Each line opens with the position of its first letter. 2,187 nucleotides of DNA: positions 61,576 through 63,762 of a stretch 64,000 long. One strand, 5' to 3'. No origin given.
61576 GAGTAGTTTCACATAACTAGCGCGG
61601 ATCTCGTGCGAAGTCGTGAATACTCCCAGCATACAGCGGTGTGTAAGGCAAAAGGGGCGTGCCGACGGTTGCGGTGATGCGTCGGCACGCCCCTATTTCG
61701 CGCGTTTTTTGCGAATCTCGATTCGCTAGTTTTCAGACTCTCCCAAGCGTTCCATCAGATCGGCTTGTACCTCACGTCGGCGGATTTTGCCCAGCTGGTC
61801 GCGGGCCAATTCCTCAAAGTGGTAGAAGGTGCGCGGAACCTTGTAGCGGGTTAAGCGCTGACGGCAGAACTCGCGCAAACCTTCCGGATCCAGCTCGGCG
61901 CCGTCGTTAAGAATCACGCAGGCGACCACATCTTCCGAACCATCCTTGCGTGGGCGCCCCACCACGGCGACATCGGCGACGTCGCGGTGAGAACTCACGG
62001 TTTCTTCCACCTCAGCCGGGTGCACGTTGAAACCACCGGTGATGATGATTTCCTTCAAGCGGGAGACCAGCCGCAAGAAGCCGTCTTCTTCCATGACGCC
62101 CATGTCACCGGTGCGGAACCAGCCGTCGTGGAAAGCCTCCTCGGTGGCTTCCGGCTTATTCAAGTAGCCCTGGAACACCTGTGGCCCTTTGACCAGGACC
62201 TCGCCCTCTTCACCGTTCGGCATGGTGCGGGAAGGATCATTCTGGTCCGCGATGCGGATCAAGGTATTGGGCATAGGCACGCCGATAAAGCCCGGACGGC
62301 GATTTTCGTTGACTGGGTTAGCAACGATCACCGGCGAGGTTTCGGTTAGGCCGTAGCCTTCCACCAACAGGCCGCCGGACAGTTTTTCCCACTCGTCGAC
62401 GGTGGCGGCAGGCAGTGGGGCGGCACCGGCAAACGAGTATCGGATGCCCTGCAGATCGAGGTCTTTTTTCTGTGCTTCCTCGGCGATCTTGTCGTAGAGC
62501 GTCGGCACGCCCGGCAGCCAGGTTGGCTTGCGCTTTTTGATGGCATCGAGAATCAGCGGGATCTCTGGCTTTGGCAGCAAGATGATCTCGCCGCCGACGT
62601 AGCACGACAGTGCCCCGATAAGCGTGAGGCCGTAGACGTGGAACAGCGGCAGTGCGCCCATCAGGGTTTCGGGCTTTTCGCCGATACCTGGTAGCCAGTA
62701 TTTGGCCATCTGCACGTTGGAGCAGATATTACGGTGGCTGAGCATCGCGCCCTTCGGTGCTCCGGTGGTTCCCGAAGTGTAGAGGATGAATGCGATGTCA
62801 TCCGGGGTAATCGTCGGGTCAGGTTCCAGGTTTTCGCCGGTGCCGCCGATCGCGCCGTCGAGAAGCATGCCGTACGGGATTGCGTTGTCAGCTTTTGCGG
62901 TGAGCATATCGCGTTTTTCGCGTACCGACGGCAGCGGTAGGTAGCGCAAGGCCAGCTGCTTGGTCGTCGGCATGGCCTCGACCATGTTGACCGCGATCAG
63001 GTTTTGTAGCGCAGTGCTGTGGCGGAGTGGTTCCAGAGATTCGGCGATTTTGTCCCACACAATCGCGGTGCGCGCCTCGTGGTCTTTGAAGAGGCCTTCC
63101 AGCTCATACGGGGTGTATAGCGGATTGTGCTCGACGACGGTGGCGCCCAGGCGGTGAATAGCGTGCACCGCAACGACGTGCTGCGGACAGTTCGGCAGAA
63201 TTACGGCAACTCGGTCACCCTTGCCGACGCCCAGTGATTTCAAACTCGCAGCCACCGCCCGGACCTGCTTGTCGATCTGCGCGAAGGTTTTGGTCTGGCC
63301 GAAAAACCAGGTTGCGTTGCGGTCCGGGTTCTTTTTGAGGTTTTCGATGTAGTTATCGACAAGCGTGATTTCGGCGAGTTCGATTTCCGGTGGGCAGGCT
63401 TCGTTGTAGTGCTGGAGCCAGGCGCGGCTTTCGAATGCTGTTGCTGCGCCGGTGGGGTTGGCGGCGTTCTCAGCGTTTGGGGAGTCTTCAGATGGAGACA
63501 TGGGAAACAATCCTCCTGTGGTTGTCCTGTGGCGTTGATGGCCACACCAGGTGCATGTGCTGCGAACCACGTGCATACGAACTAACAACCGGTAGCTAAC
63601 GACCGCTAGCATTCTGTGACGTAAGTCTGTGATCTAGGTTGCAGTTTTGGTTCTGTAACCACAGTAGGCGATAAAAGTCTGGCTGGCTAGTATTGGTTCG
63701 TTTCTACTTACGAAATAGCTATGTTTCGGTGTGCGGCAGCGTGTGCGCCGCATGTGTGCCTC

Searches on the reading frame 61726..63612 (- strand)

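Call 5: search_protein_families(library=pfam, proteins=[window:61726-63612:-], max_evalue=0.001)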
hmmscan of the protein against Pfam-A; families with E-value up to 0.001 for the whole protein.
window:61726-63612:- (628 aa): 2 families
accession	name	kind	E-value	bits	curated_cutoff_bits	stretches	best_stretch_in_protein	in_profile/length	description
PF00501.34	AMP-binding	-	1.2e-91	307.9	29.9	1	91-484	4-384/384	AMP-binding enzyme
PF13193.12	AMP-binding_C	-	1.4e-13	52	24.5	1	534-609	1-76/76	AMP-binding enzyme C-terminal domain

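Call 6: search_protein_families(library=ncbifam, proteins=[window:61726-63612:-], max_evalue=0.001)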
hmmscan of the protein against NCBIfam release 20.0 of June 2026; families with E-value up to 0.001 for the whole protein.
window:61726-63612:- (628 aa): 108 families (the best 25 are shown)
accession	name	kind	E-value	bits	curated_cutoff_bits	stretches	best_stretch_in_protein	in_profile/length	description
NF004114.0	PRK05605.1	equivalog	4.7e-264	877.1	766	1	54-622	6-572/575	long-chain-fatty-acid--CoA ligase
NF005463.0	PRK07059.1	subfamily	1.2e-126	423.4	869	1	63-617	3-554/557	long-chain-fatty-acid--CoA ligase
NF005220.0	PRK06710.1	equivalog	7.4e-125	417.2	1116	1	63-615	5-549/563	long-chain-fatty-acid--CoA ligase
NF006523.0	PRK08974.1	equivalog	7e-124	414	884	1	63-621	3-555/561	long-chain-fatty-acid--CoA ligase FadD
NF004837.0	PRK06187.1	subfamily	3e-123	411.9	476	1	83-621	9-524/531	long-chain-fatty-acid--CoA ligase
NF006181.0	PRK08314.1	subfamily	4.8e-112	375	705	1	62-622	4-557/563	long-chain-fatty-acid--CoA ligase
NF004229.0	PRK05677.1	subfamily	1e-111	374.2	879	1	65-624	6-560/563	long-chain-fatty-acid--CoA ligase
NF006442.0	PRK08751.1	equivalog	2.4e-106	356.3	1023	1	62-616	4-555/560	long-chain fatty acid--CoA ligase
NF009139.0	PRK12492.1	equivalog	2.5e-101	339.8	1018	1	69-616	10-559/562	long-chain-fatty-acid--CoA ligase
NF005702.0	PRK07514.1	subfamily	1.2e-100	337.3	558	2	268-614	154-495/506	malonyl-CoA synthase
NF004822.0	PRK06178.1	equivalog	1.8e-96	324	782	1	74-619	29-567/571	acyl-CoA synthetase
NF006182.0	PRK08316.1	subfamily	1.4e-95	320.7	663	2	258-619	158-517/523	fatty acyl-CoA synthetase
NF005714.0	PRK07529.1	subfamily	8e-92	308.6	632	1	106-622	62-579/640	acyl-CoA synthetase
NF009233.0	PRK12583.1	subfamily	1.4e-90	304.3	832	1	72-624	8-555/558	fatty acid CoA ligase family protein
NF005307.0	PRK06839.1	equivalog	1.7e-87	294.2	748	1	95-615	15-489/496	o-succinylbenzoate--CoA ligase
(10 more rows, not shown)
